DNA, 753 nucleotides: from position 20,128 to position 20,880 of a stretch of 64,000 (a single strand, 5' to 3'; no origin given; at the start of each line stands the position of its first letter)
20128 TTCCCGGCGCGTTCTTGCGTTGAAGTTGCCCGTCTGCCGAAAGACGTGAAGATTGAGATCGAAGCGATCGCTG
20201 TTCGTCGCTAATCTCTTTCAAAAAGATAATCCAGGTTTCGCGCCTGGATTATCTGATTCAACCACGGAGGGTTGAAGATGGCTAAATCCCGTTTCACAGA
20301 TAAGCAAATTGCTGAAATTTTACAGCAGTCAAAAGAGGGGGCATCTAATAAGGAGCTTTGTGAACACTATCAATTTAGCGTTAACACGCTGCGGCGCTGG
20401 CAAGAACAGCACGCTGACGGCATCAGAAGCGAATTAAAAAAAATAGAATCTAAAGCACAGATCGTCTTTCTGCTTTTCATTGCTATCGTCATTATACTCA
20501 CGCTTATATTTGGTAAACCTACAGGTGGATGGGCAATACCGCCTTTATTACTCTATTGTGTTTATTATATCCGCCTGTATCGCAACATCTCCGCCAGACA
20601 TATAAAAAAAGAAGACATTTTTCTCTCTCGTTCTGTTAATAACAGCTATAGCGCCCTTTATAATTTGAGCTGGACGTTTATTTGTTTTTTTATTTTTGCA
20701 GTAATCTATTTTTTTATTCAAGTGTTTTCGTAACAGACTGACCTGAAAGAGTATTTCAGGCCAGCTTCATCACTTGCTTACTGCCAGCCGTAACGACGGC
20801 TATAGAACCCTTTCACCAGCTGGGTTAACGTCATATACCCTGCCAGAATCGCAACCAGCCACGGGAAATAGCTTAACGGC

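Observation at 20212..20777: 151-aa ORF between ridA and mgtA fusing a transposase-OrfA-like HTH to transmembrane helices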

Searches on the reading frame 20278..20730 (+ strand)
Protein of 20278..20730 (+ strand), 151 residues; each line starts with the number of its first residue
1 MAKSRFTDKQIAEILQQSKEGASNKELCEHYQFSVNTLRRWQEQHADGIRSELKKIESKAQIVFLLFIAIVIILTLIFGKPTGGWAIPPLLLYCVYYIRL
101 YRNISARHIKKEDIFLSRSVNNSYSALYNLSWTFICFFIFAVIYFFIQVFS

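Call 5: search_protein_families(proteins=[window:20278-20730:+], library=ncbifam, max_evalue=1)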
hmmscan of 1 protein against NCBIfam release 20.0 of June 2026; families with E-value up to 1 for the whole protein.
window:20278-20730:+ (151 aa): 8 families
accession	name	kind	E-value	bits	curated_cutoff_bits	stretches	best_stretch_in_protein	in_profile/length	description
NF033516.0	transpos_IS3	equivalog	0.0026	17.1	160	1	10-53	2-46/369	IS3 family transposase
NF033577.2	transpos_IS481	equivalog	0.0057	16.2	224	1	14-55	5-47/284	IS481 family transposase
NF033545.0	transpos_IS630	equivalog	0.075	12.5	100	1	12-48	3-39/299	IS630 family transposase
NF040785.1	CD3324_fam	subfamily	0.088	12.9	65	1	9-40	49-80/82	CD3324 family protein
NF009167.0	PRK12514.1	equivalog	0.098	12.6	265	1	18-43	143-168/180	RNA polymerase sigma factor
NF047595.1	IS66_ISRel24_TnpA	equivalog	0.1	13.2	74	1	3-51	2-47/113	IS66-like element accessory protein TnpA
NF010659.0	PRK14058.1-1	equivalog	0.2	10.8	223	1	4-32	63-91/267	[LysW]-aminoadipate kinase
NF046001.1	SecDF_plasm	equivalog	0.28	9.2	500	1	53-79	3-29/878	protein translocase subunit SecDF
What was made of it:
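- On IS3-family insertion sequence / transposase: NCBIfam transpos_IS3 scores only 17 bits against a cut-off of 160 (call 5).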

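Call 9: profile_search(protein=window:20278-20730:+)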
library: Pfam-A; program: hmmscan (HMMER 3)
A. the first sequence (151 residues): domains with independent E <= 10: 14; with E <= 0.001: 3
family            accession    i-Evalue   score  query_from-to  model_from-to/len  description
HTH_Tnp_1         PF01527.26      6e-09    36.4       2-51          2-58/75  Transposase
HTH_23            PF13384.12    2.8e-05    24.2      10-48          6-45/50  Homeodomain-like domain
HTH_28            PF13518.12    0.00096    19.6      12-44          3-35/52  Helix-turn-helix domain
DUF2207_C         PF20990.2      0.0062    16.7      12-147        90-181/247  Predicted membrane protein (DUF2207) C-terminal domain
HTH_29            PF13551.12       0.01    16.4      12-51          2-43/64  Winged helix-turn helix
HTH_DeoR          PF08220.18      0.016    15.3       9-40          3-33/57  DeoR-like helix-turn-helix domain
HTH_Tnp_ISL3      PF13542.12      0.024    14.5       3-45          9-50/51  Helix-turn-helix domain of transposase family ISL3
DUF3139           PF11337.13      0.035    15.1      59-116         3-55/83  Protein of unknown function (DUF3139)
DUF4286           PF14114.12       0.04    14.6       1-55         31-84/100  Domain of unknown function (DUF4286)
MA-Mit            PF09245.15      0.049    13.6       5-74         24-89/214  Mycoplasma arthritidis-derived mitogen
HTH_Tnp_1_2       PF13022.12       0.12    12.9       8-45         12-50/122  Helix-turn-helix of insertion element transposase
DUF5764           PF19068.5        0.12    12.8      10-75         26-92/133  Family of unknown function (DUF5764)
Renin_r           PF07850.20       0.15    12.5     111-148        20-56/79  Renin receptor-like transmembrane spanning segment
HTH_17            PF12728.13        1.4     9.7      24-41          4-21/51  Helix-turn-helix domain
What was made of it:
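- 20281..20430 (+): Residues 2-51: three-helix HTH of the IS3 OrfA type (HTH_Tnp_1). W41 is invariant and L38, R39, R40 are in at least 90% of sequences in the third helix. Call 9 (E 6e-9).
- On IS3-family insertion sequence / transposase: Pfam E 6e-9 for residues 2-51 (call 9).
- On ToxR/CadC-like receptors: There is no Trans_reg_C hit (call 9).
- On BcrR-like membrane one-component sensors: There is no HTH_3/XRE hit (call 9).
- Closest known: ToxR / CadC / TcpP-type transmembrane regulators. Different: None of these is present here (call 9).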

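Call 12: find_homologous_proteins(query=window:20278-20730:+, max_evalue=0.001)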
Query window:20278-20730:+ (151 aa): 14 proteins with E <= 0.001 among 32 candidates.
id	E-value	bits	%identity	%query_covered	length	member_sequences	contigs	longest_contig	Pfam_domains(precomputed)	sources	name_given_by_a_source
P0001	3.4e-92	324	99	100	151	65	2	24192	PF13384.13,PF01527.27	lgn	-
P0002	5.0e-86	304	89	99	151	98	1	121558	PF01527.27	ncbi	ncbi:transposase [Escherichia albertii]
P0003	1.5e-85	303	89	100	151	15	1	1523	PF01527.27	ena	-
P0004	1.2e-83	296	85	100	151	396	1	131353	PF01527.27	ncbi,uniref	ncbi:transposase [Escherichia coli]|uniref:transposase n=1 Tax=Escherichia coli TaxID=562 RepID=UPI0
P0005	1.2e-81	290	85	100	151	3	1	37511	PF01527.27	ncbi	-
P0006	2.3e-76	273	88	91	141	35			PF01527.27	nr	nr:transposase [Escherichia marmotae]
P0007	1.1e-62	228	88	78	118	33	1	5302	PF13384.13,PF01527.27,PF13518.13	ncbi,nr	ncbi:transposase, partial [Escherichia coli]|nr:transposase [Escherichia coli]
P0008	2.0e-56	208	87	72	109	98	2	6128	PF13384.13,PF01527.27,PF13518.13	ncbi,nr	ncbi:transposase, partial [Escherichia coli]|nr:transposase [Escherichia coli]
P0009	3.9e-56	207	78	84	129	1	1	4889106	-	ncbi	-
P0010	3.4e-49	185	71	77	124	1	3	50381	-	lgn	-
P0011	8.3e-33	132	88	49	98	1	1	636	PF13384.13,PF01527.27,PF13518.13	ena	-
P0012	4.3e-30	123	88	44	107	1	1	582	PF13384.13,PF01527.27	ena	-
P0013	3.9e-23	100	87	36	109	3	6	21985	PF13384.13,PF01527.27,PF13518.13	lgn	-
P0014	2.7e-20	91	92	32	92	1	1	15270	PF13384.13,PF01527.27,PF13518.13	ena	-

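Call 14: find_encoding_contigs(protein=P0002, flank=4000, max_places=3)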
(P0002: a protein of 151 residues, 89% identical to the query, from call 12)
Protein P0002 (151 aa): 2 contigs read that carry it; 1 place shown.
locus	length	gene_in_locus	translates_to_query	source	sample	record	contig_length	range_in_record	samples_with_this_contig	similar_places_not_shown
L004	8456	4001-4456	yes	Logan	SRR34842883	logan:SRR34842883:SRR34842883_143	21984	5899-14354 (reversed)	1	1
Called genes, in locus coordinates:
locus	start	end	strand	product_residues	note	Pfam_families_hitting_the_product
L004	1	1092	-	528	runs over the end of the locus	PF13981:SopA (weak)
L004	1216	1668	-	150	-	PF04074:DUF386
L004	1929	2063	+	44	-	PF08052:PyrBI_leader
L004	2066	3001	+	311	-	PF02729:OTCace_N, PF00185:OTCace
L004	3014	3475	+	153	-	PF01948:PyrI, PF02748:PyrI_C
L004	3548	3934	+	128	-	PF01042:Ribonuc_L-PSP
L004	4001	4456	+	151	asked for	PF01527:HTH_Tnp_1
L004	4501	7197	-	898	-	PF00690:Cation_ATPase_N, PF00122:E1-E2_ATPase, PF00702:Hydrolase, PF13246:Cation_ATPase, PF00689:Cation_ATPase_C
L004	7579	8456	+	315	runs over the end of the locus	PF00356:LacI, PF00532:Peripla_BP_1, PF13377:Peripla_BP_3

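Call 19: search_protein_representatives(protein=window:20278-20730:+)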
Query: 151 residues. Proteins with E-value up to 0.001 (for the whole library): 27; up to 1e-10: 15; up to 1e-30: 4. The best 27 are listed.
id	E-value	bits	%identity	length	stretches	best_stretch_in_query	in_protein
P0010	1.1e-49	184.6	82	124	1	51-151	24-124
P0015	2.0e-45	170.8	53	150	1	1-148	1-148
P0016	5.3e-37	143.5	54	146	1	1-139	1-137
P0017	5.1e-32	127.3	43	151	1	1-146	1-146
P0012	1.4e-30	122.7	87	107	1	1-68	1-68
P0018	4.6e-22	95.0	37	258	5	3-46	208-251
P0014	8.5e-21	90.9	90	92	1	1-50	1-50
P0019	3.3e-19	85.8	57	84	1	1-81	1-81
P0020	3.4e-17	79.2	56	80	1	1-72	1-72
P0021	5.8e-17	78.5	38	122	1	27-139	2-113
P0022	2.8e-14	69.8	34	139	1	39-146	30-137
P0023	3.0e-13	66.5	48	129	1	3-79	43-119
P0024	1.0e-12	64.7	59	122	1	1-61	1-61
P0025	1.2e-11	61.3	58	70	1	1-55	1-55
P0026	3.5e-11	59.7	51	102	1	64-126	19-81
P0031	1.0e-04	38.8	40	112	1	1-58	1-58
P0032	2.7e-04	37.4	28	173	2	4-58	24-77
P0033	3.4e-04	37.1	39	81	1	3-59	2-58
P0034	4.7e-04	36.6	38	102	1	1-58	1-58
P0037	7.3e-04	36.0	40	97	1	1-57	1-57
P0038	7.5e-04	36.0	46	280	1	7-58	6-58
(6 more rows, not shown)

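Call 21: find_encoding_contigs(protein=P0015, flank=5000, max_places=3)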
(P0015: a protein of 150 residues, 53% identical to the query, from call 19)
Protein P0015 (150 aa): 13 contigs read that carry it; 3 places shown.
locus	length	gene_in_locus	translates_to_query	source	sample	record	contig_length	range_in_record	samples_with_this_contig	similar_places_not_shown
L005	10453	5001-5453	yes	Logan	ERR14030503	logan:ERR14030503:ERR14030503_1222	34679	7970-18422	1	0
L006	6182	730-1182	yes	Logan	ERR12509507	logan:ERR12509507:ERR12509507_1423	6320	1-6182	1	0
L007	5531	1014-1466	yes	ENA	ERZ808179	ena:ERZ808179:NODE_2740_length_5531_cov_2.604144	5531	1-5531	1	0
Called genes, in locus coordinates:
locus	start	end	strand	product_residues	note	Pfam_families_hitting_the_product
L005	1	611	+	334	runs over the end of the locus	PF02729:OTCace_N, PF00185:OTCace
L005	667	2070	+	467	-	PF03606:DcuC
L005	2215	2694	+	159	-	PF01316:Arg_repressor, PF02863:Arg_repressor_C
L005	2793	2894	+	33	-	PF08052:PyrBI_leader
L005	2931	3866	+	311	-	PF02729:OTCace_N, PF00185:OTCace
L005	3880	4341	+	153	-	PF01948:PyrI, PF02748:PyrI_C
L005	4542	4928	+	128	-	PF01042:Ribonuc_L-PSP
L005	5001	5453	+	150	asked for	PF01527:HTH_Tnp_1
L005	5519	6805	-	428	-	PF06808:DctM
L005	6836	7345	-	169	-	PF04290:DctQ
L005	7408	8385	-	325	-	PF03480:DctP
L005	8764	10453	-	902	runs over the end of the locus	PF00690:Cation_ATPase_N, PF00122:E1-E2_ATPase, PF13246:Cation_ATPase, PF00702:Hydrolase, PF00689:Cation_ATPase_C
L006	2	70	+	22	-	?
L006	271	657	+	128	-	PF01042:Ribonuc_L-PSP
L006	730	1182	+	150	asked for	PF01527:HTH_Tnp_1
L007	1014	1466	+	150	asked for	PF01527:HTH_Tnp_1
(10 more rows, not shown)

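Call 22: find_encoding_contigs(protein=P0017, flank=5000, max_places=3)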
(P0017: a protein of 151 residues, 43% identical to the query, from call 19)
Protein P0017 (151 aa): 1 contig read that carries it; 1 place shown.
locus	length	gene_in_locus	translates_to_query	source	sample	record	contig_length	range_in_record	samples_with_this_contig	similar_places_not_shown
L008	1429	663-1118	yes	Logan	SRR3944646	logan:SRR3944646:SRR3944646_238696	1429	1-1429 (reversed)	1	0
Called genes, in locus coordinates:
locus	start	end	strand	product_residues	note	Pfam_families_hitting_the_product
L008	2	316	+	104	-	?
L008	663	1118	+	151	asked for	PF01527:HTH_Tnp_1 (weak)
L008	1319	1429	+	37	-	?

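Call 25: find_related_loci(query=A3, collection=genome_contigs, flank=4000)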
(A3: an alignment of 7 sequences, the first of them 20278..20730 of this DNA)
Query A3 (151 aa) in genome_contigs; peptide patterns used: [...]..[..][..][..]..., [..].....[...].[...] (x = any residue, [..] = any of these).
187 stretches matched a pattern; 13 encode a relative of the query (tblastn E <= 1e-3); 13 distinct loci.
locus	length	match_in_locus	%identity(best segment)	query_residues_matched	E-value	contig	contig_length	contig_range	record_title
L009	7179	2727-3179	90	1-151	1e-93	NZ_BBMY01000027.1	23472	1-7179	Escherichia albertii NBRC 107761 = DSM 17582 strain NBRC 107761, whole genome shotgun sequence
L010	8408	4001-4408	87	1-136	1e-81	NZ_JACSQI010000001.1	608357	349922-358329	Escherichia whittamii strain Sa2BVA5 NODE_1_length_608357_cov_8.774854, whole genome shotgun sequence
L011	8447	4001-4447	56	1-149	6e-55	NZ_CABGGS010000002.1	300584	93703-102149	Klebsiella spallanzanii isolate SB6411, whole genome shotgun sequence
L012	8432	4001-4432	55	1-144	1e-54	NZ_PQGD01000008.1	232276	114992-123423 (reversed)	Superficieibacter electus strain BP-1 NODE_8_length_232276_cov_39.5477, whole genome shotgun sequence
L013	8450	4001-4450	55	1-150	3e-54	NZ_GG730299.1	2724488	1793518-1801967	Citrobacter youngae ATCC 29220 Scfld0, whole genome shotgun sequence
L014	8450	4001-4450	55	1-150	3e-51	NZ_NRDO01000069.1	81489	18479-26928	Citrobacter sp. NCU1 contig_69, whole genome shotgun sequence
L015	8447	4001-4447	53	1-149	2e-49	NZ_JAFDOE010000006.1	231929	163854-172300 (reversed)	Citrobacter sp. FP75 contig6, whole genome shotgun sequence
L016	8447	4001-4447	52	1-149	6e-49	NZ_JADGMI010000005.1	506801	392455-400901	Superficieibacter sp. 1612_C1 1612_C1_5, whole genome shotgun sequence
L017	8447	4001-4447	50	1-149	1e-45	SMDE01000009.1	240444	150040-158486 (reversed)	Phytobacter diazotrophicus strain DSM 17806 Ga0244675_109, whole genome shotgun sequence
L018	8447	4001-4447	50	1-149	1e-44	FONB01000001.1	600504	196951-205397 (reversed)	Kosakonia sp. S29 genome assembly, contig: Ga0075254_101, whole genome shotgun sequence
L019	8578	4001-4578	87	1-151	3e-44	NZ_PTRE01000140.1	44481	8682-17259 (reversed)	Escherichia sp. MOD1-EC7003 MOD1-EC7003_140_length_44481_cov_121, whole genome shotgun sequence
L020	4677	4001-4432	42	1-144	5e-38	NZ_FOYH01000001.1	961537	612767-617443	Enterobacter sp. kpr-6, whole genome shotgun sequence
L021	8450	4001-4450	41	1-150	3e-36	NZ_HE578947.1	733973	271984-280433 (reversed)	Phytobacter massiliensis JC163 strain type strain: JC163, whole genome shotgun sequence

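Call 33: search_protein_families(proteins=[window:20278-20730:+], library=padloc, max_evalue=1)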
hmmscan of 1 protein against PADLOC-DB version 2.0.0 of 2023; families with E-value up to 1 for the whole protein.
window:20278-20730:+ (151 aa): 1 family
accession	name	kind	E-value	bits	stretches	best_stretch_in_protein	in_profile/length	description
PDLC02590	DrmC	-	0.00048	18.5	1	1-57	1-57/88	DrmC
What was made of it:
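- On Anti-phage defence proteins (PADLOC): The only hit is a weak HTH-only match to an 88-position 'DrmC' model (E 4.8e-4) (call 33).
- Tried and rejected: PADLOC (call 33): one weak HTH-only hit, rejected as evidence of a defence role.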

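Call 34: search_protein_families(proteins=[window:20278-20730:+], library=phrogs, max_evalue=1)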
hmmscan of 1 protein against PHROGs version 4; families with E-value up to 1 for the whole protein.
window:20278-20730:+ (151 aa): 21 families
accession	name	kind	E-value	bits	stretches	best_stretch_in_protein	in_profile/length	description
phrog_151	-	integration and excision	0.00036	20.2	1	2-59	124-182/582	transposase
phrog_10408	-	unknown function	0.0062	17.2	1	1-34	1-34/49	-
phrog_1482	-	head and packaging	0.0092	16.6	1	3-47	12-57/147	terminase small subunit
phrog_509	-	head and packaging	0.011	16.3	1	10-46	10-46/238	terminase small subunit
phrog_51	-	head and packaging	0.026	15.2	1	17-52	17-52/261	terminase small subunit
phrog_4494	-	unknown function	0.028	15.9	1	12-46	9-43/109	-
phrog_25288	-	unknown function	0.041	14.5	1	9-45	4-41/234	-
phrog_3803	-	lysis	0.086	13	1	6-40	50-84/530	RIIB lysis inhibitor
phrog_836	-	transcription regulation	0.1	13.7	1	12-46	87-121/133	late transcriptional activator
phrog_20106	-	unknown function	0.15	13.6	1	11-50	7-49/104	-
phrog_125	-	DNA, RNA and nucleotide metabolism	0.15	12.6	1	4-51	161-209/254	DNA invertase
phrog_1193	-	other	0.16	13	0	42-77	32-63/76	hemolysin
phrog_309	-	head and packaging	0.16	12.9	1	1-60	133-194/319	terminase small subunit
phrog_1889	-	head and packaging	0.17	12.4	1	10-44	11-45/276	terminase small subunit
phrog_323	-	transcription regulation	0.17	12.4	1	2-53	145-196/319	transcriptional regulator, D5-like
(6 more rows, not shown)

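Call 35: search_solved_structures(query=A4, max_evalue=1, show_alignments=2)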
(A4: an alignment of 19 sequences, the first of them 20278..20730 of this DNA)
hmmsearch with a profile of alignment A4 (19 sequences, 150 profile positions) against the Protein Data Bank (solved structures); distinct sequences matched with E-value up to 1: 1.
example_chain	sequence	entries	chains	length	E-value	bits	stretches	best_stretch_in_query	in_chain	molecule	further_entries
8z9a_A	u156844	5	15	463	0.094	16.1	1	24-104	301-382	Odorant receptor, ApisOrco | Odorant receptor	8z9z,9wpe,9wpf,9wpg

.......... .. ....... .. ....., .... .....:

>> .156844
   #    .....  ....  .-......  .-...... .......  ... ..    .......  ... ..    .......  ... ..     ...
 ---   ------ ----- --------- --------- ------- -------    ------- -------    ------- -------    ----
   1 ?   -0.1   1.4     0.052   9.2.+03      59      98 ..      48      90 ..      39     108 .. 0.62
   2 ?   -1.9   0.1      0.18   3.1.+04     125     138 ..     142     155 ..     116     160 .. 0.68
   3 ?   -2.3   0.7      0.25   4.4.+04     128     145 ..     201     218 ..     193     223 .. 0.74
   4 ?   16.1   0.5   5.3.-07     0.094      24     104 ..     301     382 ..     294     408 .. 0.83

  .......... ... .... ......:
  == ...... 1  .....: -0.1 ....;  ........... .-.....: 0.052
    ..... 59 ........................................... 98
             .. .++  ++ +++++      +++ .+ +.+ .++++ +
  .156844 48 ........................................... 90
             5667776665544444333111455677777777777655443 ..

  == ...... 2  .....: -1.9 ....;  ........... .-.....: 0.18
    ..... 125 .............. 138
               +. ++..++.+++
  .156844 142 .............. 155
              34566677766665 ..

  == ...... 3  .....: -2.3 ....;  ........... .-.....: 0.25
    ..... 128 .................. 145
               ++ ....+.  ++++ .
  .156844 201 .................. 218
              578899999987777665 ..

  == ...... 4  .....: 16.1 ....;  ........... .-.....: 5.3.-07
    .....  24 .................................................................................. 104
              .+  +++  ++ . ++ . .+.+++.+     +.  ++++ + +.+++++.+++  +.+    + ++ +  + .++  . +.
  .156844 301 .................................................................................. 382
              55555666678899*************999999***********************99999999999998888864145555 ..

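Call 42: predict_structure(alignment_id=A4)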
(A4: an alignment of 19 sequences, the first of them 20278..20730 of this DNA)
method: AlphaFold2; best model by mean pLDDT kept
length: 151 residues; sequences in the alignment: 19
mean_pLDDT: 74.3   pTM: 0.60
mean pLDDT of the five models: 74.3, 73.5, 70.8, 69.2, 67.4
residues with pLDDT >= 90: 0; 70-90: 118; 50-70: 19; < 50: 14
segments of 3 or more residues with pLDDT < 50: 112-123
pLDDT, mean of each block of 10 residues (from residue 1): 61 73 76 76 72 79 86 83 79 86 68 41 64 86 85 67
secondary structure, 60 per line:
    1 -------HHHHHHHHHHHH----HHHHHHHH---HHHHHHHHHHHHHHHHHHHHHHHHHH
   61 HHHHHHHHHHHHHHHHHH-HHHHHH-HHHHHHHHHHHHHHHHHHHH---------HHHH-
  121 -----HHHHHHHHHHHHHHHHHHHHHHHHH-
elements in order: H8-19 H24-31 H35-78 H80-85 H87-106 H116-119 H126-150
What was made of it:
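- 20281..20430 (+): Call 42 (helices 8-19, 24-31, 35-).
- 20455..20511 (+): TM1, residues 60-78. In the model it is continuous with the third HTH helix through a short amphipathic linker. Call 42 (helix 35-78).
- Checked: AlphaFold2 models them as helices 35-78, 87-106 and 126-150 (call 42).
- The AF2 model has pLDDT 74 and pTM 0.60 with three long helices (call 42).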

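Call 46: fold_search(model_id=the predicted structure, library=pdb)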
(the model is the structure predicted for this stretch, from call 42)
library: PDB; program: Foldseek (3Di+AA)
matches with E <= 10: 272; with E <= 0.001: 0
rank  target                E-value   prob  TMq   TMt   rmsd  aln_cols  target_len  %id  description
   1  6o6p_A                5.5e-01  0.15  0.22  0.19  18.9       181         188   11  Structure of the regulator FasR from Mycobacterium tuberculosis in complex with DNA (released 2020-03-11)
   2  7amt_B                8.7e-01  0.14  0.22  0.20  19.3       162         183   13  Structure of LuxR with DNA (activation) (released 2021-03-31)
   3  6mj1                  1.1e+00  0.30  0.33  0.27   7.9       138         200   10  Crystal structure of RefZ (regulator of FtsZ) from Bacillus subtilis (released 2019-03-20)
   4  9jxf_A                1.1e+00  0.28  0.35  0.13  10.5       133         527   16  Cryo-EM structure of apo human XPR1, class 2, with asymmetrically dimerized SPX domains (released 2025-08-27)
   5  3nxc                  1.1e+00  0.13  0.23  0.21  18.3       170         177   11  Molecular mechanism by which the Escherichia coli nucleoid occlusion factor, SlmA, keeps cytokinesis in check (released 2011-02-23)
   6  3on4_E                1.1e+00  0.13  0.23  0.20  18.9       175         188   11  Crystal structure of TetR transcriptional regulator from Legionella pneumophila (released 2010-09-22)
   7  7eqe_C                1.2e+00  0.30  0.36  0.32   6.3       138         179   11  Crystal Structure of a transcription factor (released 2022-04-27)
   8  3mvp_B                1.2e+00  0.10  0.20  0.17  19.4       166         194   11  The Crystal Structure of a TetR/AcrR transcriptional regulator from Streptococcus mutans to 1.85A (released 2010-05-12)
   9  3on4_B                1.3e+00  0.13  0.24  0.21  19.0       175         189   10  Crystal structure of TetR transcriptional regulator from Legionella pneumophila (released 2010-09-22)
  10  4y15_A                1.4e+00  0.85  0.27  0.17   8.0        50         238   24  SdiA in complex with 3-oxo-C6-homoserine lactone (released 2015-04-08)
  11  2lvs_MODEL_1_A        1.4e+00  0.38  0.27  0.37  13.0        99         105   14  NMR solution structure of a CRISPR repeat binding protein (released 2013-01-23)
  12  2eh3                  1.5e+00  0.11  0.24  0.22  16.6       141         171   10  Crystal structure of aq_1058, a transcriptional regulator (TerR/AcrR family) from Aquifex aeolicus VF5 (released 2007-09-04)
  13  3ang_D                1.5e+00  0.08  0.21  0.17  19.8       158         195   12  Crystal structure of Thermus thermophilus FadR in complex with E. coli-derived dodecyl-CoA (released 2011-03-09)
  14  4y15_B                1.6e+00  0.77  0.23  0.15   8.1        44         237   25  SdiA in complex with 3-oxo-C6-homoserine lactone (released 2015-04-08)
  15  7eqe_D                1.6e+00  0.12  0.26  0.23  18.9       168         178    8  Crystal Structure of a transcription factor (released 2022-04-27)
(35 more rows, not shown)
